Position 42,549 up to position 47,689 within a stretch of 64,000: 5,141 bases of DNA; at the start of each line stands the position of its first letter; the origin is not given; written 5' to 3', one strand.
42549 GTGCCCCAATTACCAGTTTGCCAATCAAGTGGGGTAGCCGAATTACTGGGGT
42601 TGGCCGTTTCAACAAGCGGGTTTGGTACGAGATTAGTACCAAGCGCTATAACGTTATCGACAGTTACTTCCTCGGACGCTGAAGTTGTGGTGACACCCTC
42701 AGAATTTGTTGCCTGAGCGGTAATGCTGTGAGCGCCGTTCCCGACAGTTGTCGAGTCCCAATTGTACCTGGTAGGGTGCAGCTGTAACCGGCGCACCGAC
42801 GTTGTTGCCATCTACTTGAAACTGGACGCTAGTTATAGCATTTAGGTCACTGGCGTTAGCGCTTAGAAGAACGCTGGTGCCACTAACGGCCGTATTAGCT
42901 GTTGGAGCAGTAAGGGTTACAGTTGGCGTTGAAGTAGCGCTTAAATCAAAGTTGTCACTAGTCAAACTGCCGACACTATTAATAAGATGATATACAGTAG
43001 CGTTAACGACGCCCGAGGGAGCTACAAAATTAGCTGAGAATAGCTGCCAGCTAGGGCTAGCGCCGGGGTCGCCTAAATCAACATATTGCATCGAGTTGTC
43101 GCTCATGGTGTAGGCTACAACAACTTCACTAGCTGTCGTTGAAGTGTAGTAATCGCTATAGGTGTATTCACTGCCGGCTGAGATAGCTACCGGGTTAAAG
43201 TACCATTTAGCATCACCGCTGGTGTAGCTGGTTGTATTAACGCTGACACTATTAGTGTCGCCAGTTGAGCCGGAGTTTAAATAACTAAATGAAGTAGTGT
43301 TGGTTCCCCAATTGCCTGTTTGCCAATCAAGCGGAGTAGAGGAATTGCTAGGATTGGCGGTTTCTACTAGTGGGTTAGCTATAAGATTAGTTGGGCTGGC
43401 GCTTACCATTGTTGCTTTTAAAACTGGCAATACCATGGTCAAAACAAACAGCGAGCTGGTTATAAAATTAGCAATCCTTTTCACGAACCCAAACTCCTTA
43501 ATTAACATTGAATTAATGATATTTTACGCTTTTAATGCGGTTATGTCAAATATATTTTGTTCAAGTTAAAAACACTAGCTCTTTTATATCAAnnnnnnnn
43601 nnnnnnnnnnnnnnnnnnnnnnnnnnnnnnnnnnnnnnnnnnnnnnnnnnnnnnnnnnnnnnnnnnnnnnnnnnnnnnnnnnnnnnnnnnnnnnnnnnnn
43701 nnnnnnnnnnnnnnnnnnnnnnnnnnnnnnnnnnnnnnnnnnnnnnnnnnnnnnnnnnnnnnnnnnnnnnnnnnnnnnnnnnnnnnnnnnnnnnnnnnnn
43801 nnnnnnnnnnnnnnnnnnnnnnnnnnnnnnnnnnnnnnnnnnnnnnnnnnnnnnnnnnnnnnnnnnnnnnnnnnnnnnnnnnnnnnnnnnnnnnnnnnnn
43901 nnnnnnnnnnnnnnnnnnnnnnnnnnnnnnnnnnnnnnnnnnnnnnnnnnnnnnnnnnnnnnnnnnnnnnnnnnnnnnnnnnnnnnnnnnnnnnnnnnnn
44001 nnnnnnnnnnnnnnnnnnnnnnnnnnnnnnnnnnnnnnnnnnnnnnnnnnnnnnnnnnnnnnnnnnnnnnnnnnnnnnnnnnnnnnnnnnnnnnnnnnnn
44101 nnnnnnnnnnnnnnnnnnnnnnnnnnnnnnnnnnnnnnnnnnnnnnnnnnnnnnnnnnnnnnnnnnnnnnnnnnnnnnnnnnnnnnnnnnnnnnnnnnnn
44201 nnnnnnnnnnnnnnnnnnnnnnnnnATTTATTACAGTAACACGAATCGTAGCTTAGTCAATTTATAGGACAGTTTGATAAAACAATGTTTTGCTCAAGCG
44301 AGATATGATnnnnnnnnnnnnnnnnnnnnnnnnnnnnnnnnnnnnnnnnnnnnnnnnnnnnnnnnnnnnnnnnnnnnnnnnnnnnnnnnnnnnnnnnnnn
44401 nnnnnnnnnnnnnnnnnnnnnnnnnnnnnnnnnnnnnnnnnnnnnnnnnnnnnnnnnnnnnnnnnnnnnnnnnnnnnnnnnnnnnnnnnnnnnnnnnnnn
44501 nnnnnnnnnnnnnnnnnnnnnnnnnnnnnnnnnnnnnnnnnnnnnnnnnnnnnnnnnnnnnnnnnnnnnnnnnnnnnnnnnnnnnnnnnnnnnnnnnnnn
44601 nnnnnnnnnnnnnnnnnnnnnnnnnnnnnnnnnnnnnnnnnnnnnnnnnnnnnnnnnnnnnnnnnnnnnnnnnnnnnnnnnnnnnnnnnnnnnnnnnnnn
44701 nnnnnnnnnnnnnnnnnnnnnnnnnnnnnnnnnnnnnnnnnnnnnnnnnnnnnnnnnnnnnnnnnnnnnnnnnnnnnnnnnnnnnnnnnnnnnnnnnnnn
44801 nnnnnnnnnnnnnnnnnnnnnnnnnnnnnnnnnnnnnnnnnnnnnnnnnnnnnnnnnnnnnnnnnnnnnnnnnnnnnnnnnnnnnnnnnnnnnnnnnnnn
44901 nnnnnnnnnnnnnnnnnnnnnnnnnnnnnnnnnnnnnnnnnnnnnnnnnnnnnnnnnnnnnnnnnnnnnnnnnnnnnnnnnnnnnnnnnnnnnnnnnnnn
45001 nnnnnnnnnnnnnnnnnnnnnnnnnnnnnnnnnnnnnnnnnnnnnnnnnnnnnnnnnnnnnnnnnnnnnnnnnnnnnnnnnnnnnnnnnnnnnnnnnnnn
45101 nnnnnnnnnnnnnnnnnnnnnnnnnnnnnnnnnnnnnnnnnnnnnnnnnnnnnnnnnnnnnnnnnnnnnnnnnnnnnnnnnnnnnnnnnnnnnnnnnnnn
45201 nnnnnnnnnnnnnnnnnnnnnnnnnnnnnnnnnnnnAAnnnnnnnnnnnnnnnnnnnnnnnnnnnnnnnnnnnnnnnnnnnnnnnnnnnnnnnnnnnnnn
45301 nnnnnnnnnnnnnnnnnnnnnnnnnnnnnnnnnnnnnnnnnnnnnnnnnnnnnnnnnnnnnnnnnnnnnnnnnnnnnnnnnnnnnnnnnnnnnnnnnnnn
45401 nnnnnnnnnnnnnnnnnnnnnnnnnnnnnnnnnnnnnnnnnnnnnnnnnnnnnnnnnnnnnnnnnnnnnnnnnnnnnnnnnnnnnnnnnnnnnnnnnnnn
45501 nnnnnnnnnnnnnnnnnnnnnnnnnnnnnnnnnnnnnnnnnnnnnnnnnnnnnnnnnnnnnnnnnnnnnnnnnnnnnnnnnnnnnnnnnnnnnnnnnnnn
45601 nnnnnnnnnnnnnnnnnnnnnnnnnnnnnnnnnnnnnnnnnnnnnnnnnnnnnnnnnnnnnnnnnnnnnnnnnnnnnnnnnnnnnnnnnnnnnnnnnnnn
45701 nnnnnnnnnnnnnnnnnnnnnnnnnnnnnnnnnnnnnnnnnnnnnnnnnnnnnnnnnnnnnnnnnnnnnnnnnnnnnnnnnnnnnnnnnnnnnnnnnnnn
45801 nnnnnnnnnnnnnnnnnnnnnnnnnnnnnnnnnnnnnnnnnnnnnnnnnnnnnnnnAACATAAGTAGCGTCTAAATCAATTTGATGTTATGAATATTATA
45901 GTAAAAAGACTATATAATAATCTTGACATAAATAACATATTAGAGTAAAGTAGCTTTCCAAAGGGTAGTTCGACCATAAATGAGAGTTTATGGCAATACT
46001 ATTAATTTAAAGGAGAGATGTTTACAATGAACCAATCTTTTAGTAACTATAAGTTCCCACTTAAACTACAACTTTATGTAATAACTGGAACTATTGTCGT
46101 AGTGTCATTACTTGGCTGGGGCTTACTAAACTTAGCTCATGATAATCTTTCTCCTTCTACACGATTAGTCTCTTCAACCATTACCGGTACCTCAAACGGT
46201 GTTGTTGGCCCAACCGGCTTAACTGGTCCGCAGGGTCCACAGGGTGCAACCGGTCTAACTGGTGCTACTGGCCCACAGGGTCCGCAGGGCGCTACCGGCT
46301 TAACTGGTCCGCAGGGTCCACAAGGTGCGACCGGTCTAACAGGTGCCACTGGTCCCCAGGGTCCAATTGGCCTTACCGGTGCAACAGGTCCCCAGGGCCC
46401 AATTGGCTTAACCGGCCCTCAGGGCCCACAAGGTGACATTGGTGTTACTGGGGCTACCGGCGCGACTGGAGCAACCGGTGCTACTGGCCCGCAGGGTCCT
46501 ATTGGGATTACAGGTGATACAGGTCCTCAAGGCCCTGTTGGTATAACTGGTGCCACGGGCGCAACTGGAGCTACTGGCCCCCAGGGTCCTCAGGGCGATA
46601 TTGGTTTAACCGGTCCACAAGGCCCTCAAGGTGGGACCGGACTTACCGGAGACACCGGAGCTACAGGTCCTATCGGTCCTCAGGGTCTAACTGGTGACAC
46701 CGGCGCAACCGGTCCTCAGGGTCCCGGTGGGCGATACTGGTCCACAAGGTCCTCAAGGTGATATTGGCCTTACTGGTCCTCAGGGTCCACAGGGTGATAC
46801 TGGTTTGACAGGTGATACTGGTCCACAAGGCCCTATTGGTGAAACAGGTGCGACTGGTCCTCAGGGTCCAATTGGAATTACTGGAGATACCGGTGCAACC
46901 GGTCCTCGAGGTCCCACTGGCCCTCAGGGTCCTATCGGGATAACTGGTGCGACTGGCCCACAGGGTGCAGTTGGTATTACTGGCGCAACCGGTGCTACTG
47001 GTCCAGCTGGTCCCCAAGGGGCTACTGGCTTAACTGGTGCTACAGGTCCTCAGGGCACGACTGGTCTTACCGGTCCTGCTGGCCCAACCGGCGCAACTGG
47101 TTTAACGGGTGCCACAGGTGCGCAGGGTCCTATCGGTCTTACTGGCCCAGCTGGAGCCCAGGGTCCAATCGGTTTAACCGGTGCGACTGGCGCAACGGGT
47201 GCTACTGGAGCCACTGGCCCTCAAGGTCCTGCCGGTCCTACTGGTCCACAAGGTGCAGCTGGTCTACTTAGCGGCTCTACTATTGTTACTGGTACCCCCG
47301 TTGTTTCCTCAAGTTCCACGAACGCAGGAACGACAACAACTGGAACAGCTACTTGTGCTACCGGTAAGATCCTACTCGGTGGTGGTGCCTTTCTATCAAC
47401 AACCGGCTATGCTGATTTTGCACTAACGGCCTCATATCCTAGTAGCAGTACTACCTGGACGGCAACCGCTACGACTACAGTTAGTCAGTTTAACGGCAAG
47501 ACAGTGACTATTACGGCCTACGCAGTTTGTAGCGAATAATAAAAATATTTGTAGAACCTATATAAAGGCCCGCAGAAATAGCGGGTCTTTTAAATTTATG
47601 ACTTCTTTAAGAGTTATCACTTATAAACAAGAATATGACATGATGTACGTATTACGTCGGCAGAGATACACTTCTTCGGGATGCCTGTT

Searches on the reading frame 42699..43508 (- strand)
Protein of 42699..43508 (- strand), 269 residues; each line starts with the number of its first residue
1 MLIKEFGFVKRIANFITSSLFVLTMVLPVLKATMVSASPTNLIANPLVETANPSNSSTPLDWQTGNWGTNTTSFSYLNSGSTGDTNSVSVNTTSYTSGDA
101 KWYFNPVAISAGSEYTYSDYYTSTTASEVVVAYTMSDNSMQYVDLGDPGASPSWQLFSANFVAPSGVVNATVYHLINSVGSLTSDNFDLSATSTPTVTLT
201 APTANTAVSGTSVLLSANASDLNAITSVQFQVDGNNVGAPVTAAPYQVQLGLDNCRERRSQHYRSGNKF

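Call 49: search_protein_families(library=pfam, proteins=[window:42699-43508:-], max_evalue=0.001)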
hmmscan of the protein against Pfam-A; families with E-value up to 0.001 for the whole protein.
window:42699-43508:- (269 aa): 1 family
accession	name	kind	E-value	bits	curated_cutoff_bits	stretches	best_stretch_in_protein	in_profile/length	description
PF17957.7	Big_7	-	1.9e-13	51.3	24.1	1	195-251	1-57/70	Bacterial Ig domain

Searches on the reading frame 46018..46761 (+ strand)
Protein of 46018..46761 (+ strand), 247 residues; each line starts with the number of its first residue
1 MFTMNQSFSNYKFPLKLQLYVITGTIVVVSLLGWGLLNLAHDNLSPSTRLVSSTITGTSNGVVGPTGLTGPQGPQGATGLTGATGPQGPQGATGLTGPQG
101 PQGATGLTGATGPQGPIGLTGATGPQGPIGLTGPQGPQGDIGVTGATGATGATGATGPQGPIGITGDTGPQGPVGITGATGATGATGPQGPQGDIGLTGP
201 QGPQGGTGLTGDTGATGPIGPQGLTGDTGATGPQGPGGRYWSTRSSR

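Call 49: search_protein_families(library=pfam, proteins=[window:46018-46761:+], max_evalue=0.001)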
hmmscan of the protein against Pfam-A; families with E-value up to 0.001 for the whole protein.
window:46018-46761:+ (247 aa): 1 family
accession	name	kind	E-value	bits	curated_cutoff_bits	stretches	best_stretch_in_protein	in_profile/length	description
PF01391.23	Collagen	-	3.7e-27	94.3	27.2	2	64-121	1-58/60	Collagen triple helix repeat (20 copies)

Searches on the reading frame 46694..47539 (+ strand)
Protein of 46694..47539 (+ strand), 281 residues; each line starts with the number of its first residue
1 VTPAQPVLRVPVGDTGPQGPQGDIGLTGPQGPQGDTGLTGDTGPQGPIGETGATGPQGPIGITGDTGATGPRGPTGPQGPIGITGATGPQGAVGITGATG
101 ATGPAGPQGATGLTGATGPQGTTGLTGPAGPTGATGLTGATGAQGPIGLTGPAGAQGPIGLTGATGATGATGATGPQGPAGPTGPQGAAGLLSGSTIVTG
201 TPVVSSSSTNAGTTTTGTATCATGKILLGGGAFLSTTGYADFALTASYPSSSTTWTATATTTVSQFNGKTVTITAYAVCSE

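Call 85: search_protein_families(library=ncbifam, proteins=[window:46694-47539:+], max_evalue=0.001)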
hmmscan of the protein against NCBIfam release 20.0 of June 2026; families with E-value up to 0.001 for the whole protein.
window:46694-47539:+ (281 aa): 3 families
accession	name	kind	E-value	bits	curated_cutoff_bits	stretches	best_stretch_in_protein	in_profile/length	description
NF038329.2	gly_rich_SclB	equivalog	2.3e-39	135.6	325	2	11-190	127-310/442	LPXTG-anchored collagen-like adhesin Scl2/SclB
NF046116.1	adhesin_Lcl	equivalog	8.3e-32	110.3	500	1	3-227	52-287/431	collagen-like adhesin Lcl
NF038330.1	adhesin_SclA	exception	3.9e-25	89.3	400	2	58-201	114-256/405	LPXTG-anchored collagen-like adhesin Scl1/SclA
